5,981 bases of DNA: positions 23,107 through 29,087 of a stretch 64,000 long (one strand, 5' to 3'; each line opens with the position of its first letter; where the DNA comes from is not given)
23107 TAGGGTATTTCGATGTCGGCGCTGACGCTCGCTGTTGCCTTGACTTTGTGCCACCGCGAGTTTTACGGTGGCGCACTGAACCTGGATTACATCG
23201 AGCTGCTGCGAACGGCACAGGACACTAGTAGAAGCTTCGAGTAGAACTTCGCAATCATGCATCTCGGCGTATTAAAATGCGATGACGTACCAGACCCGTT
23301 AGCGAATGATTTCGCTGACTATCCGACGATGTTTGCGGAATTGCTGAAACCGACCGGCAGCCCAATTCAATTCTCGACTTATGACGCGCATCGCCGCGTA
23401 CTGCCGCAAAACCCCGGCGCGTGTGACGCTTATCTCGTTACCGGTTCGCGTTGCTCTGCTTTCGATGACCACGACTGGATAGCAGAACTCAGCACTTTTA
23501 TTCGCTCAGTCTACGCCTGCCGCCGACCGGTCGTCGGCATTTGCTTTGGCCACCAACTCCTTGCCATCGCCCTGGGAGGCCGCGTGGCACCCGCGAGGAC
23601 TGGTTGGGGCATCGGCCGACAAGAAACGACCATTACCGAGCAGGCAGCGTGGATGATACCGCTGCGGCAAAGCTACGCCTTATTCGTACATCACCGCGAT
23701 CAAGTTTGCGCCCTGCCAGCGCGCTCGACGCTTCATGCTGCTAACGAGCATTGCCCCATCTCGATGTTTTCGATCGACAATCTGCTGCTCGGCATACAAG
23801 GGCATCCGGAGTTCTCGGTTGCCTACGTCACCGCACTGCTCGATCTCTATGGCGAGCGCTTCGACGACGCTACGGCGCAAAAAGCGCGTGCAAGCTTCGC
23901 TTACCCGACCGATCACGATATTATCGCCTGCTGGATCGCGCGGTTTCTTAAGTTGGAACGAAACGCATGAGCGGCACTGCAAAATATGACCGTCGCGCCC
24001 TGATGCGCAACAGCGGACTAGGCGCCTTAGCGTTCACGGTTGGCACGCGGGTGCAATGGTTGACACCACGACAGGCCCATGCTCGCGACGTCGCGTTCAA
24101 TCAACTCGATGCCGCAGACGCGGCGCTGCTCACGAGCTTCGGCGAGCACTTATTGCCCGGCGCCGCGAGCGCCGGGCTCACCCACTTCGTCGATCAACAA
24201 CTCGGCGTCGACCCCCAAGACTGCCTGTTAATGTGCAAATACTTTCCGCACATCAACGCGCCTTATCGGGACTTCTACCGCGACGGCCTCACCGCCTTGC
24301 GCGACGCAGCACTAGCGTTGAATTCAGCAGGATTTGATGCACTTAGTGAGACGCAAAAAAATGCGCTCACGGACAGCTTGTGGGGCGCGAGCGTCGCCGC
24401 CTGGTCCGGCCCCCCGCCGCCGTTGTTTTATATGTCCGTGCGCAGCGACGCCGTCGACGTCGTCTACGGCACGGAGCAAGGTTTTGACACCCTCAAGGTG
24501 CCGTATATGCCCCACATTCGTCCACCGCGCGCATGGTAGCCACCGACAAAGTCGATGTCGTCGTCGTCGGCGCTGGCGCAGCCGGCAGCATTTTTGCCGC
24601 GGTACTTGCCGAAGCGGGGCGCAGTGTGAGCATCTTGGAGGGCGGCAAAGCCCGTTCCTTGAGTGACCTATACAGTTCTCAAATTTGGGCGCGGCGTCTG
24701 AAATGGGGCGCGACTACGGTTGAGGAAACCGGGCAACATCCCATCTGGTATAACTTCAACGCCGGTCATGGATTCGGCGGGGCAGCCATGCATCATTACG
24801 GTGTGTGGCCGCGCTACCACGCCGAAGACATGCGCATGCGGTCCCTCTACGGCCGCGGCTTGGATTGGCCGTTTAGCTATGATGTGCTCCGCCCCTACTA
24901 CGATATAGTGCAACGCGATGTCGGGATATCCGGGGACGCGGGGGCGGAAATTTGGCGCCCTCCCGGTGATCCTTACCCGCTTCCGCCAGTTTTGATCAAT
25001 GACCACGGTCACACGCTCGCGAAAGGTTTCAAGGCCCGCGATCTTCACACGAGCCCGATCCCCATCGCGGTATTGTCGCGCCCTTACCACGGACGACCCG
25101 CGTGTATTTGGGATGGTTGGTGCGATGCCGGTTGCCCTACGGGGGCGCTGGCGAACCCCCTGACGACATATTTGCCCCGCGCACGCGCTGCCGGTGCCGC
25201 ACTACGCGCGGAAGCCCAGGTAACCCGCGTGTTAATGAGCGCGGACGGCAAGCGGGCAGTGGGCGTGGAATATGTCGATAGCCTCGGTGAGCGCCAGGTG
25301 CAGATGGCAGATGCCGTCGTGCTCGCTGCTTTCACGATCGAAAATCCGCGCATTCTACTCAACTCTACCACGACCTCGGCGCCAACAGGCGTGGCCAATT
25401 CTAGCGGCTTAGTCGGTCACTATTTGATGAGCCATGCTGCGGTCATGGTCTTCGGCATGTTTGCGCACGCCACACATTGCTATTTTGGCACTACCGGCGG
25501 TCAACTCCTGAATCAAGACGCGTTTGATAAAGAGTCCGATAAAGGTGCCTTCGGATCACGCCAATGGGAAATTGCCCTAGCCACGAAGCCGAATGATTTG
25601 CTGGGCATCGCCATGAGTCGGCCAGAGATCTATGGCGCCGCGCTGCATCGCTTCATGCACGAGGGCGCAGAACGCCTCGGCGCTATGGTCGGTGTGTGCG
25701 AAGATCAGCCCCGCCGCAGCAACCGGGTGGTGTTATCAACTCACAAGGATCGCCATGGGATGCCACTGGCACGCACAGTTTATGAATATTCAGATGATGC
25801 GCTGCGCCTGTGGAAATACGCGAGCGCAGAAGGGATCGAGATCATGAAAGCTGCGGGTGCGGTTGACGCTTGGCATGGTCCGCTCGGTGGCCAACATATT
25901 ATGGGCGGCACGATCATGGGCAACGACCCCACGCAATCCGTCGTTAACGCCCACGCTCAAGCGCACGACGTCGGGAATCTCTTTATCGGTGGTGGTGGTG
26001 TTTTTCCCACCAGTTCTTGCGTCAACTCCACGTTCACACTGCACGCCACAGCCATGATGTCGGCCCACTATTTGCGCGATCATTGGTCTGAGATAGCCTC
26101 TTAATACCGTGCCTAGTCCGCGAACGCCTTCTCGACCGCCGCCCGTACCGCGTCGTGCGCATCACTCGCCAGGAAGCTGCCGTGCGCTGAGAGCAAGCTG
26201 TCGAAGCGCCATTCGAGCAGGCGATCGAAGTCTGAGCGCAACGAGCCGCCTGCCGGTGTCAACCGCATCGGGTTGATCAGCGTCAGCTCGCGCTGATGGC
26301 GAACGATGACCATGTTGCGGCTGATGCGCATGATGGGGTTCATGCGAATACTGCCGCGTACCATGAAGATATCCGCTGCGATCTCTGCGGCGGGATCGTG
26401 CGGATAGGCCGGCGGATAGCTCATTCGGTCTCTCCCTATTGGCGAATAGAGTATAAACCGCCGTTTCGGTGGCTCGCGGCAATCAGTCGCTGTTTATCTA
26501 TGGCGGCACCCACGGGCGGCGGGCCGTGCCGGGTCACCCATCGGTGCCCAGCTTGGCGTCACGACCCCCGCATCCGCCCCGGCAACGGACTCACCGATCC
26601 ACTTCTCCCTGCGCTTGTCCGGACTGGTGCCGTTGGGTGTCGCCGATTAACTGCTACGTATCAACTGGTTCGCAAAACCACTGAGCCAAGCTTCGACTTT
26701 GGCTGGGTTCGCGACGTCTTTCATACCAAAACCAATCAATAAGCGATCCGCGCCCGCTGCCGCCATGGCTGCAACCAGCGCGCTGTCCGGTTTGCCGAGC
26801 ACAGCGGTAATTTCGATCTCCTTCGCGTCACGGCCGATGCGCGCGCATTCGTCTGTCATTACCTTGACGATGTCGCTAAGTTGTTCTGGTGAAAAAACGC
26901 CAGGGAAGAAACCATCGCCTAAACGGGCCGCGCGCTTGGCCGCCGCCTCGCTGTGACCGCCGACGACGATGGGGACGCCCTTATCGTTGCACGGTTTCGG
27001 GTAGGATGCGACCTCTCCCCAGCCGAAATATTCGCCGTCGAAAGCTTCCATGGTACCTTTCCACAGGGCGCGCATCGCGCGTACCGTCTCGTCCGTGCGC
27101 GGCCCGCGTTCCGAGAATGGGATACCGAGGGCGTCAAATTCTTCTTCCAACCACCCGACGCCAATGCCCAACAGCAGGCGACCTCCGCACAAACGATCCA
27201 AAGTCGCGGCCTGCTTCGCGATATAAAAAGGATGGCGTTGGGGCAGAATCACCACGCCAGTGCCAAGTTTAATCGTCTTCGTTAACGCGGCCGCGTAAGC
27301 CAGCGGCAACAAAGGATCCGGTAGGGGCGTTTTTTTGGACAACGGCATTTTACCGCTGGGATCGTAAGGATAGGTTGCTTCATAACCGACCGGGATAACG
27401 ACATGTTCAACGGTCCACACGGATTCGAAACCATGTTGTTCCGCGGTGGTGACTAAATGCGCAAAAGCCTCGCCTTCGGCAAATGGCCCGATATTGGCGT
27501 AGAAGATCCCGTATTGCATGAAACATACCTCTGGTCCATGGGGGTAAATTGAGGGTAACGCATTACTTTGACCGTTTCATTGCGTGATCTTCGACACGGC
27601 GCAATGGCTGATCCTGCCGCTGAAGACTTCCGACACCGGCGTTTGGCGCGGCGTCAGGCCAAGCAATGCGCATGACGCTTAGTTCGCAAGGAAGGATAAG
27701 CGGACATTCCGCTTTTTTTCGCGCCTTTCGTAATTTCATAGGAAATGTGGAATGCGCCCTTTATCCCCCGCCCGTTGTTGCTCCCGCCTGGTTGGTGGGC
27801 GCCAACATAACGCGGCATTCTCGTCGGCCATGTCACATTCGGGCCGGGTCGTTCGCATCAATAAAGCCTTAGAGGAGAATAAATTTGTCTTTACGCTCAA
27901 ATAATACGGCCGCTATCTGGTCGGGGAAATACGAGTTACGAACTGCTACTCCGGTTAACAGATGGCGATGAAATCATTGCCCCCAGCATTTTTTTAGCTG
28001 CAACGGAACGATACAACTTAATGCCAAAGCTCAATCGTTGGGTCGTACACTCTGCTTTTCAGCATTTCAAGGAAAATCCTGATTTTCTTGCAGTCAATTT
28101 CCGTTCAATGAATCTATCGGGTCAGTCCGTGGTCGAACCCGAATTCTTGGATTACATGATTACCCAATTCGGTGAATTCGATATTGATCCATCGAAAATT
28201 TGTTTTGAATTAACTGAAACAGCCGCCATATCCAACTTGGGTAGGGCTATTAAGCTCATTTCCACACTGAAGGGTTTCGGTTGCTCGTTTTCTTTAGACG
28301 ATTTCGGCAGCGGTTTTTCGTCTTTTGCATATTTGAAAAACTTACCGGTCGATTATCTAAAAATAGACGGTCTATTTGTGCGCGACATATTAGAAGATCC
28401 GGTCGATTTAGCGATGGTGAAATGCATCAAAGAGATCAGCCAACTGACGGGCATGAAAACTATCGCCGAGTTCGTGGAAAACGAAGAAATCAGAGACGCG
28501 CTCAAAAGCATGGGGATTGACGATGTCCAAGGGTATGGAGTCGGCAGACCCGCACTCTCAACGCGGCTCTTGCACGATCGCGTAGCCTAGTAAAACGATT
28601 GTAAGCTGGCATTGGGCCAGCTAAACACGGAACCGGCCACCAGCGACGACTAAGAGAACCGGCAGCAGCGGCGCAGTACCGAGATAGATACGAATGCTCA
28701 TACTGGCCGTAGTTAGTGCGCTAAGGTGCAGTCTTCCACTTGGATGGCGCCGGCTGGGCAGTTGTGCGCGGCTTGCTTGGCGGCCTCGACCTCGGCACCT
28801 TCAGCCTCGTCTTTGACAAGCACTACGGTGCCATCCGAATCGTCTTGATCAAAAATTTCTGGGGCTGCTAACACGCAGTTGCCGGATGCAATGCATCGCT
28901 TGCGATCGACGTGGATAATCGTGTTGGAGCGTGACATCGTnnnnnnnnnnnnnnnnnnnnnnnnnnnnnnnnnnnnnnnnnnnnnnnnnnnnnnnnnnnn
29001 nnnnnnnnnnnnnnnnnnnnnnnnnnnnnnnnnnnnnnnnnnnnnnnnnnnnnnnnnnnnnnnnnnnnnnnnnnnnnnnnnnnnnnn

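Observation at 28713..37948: Catabolic cluster combining a P450/ferredoxin pair, SDRs, cupin, FAH, LLM and a split non-MCM-type B12 acyl-CoA mutase with MeaB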

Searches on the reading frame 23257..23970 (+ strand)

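Call 24: search_protein_families(library=pfam, proteins=[window:23257-23970:+], max_evalue=0.00001)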
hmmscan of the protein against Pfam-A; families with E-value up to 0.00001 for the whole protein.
window:23257-23970:+ (237 aa): 1 family
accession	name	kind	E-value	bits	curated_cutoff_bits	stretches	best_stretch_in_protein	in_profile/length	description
PF00117.34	GATase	-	4.5e-13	49.7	22.8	1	75-187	58-174/190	Glutamine amidotransferase class-I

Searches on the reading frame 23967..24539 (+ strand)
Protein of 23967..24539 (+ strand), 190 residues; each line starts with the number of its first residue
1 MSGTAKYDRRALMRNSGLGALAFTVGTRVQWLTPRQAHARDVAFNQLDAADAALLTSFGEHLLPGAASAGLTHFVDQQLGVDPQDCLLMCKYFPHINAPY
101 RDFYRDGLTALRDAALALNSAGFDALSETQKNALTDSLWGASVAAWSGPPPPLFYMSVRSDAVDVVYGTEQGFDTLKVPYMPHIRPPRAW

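Call 25: search_protein_families(library=pfam, proteins=[window:23967-24539:+], max_evalue=0.00001)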
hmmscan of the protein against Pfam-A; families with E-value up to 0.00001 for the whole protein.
window:23967-24539:+ (190 aa): 1 family
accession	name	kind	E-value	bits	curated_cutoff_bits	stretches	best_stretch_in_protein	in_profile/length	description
PF13618.11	Gluconate_2-dh3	-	7e-10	39.8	23.4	1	50-178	2-126/135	Gluconate 2-dehydrogenase subunit 3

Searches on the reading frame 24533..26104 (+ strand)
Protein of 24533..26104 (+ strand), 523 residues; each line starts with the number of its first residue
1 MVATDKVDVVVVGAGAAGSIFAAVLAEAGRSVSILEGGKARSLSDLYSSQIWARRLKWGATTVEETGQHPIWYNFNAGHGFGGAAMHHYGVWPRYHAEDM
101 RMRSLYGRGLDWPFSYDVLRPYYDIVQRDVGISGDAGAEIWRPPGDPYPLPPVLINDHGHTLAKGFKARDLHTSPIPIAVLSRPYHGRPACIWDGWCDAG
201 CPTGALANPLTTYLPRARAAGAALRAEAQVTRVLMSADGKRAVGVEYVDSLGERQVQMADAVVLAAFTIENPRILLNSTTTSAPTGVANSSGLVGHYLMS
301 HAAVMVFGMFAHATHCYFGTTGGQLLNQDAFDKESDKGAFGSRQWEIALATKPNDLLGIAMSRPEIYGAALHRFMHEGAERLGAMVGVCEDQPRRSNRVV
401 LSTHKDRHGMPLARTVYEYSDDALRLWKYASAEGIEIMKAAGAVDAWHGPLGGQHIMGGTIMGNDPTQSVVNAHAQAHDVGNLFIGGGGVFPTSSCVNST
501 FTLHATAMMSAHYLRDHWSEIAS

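Call 25: search_protein_families(library=pfam, proteins=[window:24533-26104:+], max_evalue=0.00001)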
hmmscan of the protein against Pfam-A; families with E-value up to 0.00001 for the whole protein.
window:24533-26104:+ (523 aa): 5 families
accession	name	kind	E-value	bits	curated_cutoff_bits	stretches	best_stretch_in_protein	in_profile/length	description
PF05199.19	GMC_oxred_C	-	5.6e-16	59.8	24.6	1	393-507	1-139/139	GMC oxidoreductase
PF00732.25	GMC_oxred_N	-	1.8e-14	54.5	23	1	194-301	114-216/218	GMC oxidoreductase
PF00890.30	FAD_binding_2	-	3.1e-07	30.4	20.4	1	8-281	1-224/414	FAD binding domain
PF01266.30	DAO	-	8.8e-07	29.2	27.9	0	8-48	1-43/353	FAD dependent oxidoreductase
PF13450.12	NAD_binding_8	-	4.3e-06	27.3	21.9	0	11-74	1-63/68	NAD(P)-binding Rossmann-like domain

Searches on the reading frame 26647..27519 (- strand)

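Call 25: search_protein_families(library=pfam, proteins=[window:26647-27519:-], max_evalue=0.00001)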
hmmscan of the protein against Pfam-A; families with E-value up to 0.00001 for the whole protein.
window:26647-27519:- (290 aa): 1 family
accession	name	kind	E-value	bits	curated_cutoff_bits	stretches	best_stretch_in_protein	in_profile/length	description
PF00296.26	Bac_luciferase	-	1.1e-54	186.4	27.9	1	19-239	25-224/314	Luciferase-like monooxygenase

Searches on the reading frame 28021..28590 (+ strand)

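Call 25: search_protein_families(library=pfam, proteins=[window:28021-28590:+], max_evalue=0.00001)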
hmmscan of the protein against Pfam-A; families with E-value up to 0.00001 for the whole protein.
window:28021-28590:+ (189 aa): 1 family
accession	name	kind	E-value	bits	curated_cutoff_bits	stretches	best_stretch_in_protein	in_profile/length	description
PF00563.25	EAL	-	9e-44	150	31.3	1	1-177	60-236/236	EAL domain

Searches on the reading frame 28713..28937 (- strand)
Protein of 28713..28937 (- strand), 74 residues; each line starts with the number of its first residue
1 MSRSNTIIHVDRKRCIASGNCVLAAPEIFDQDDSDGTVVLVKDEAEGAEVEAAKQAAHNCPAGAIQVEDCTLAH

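Call 4: search_protein_families(library=pfam, proteins=[window:28713-28937:-])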
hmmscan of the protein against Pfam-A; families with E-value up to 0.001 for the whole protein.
window:28713-28937:- (74 aa): 3 families
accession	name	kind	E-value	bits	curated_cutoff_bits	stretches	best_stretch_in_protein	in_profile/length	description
PF13370.11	Fer4_13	-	1.1e-14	55.3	24.5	1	10-67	1-58/58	4Fe-4S single cluster domain of Ferredoxin I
PF13459.11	Fer4_15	-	1.5e-13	51.7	22.4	1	8-67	1-66/66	4Fe-4S single cluster domain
PF06902.16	Fer4_19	-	2.1e-09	37.7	24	1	5-67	5-61/64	Divergent 4Fe-4S mono-cluster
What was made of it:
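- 28713..28937 (-): Module A: small [Fe-S] ferredoxin, last gene of the SDR1-P450-fdx operon. Pfam Fer4_13 1.1e-14 (call 4).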

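Call 5: search_protein_families(library=ncbifam, proteins=[window:28713-28937:-])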
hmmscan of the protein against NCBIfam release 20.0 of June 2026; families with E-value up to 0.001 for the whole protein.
window:28713-28937:- (74 aa): 2 families
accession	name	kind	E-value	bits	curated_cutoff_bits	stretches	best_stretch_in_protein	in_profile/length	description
NF040864.1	HgcB_ferredoxin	equivalog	4.3e-05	23.3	99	1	7-69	8-65/93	mercury methylation ferredoxin HgcB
NF007658.0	PRK10330.1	equivalog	0.00016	21.2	260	1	1-61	75-132/181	electron transport protein HydN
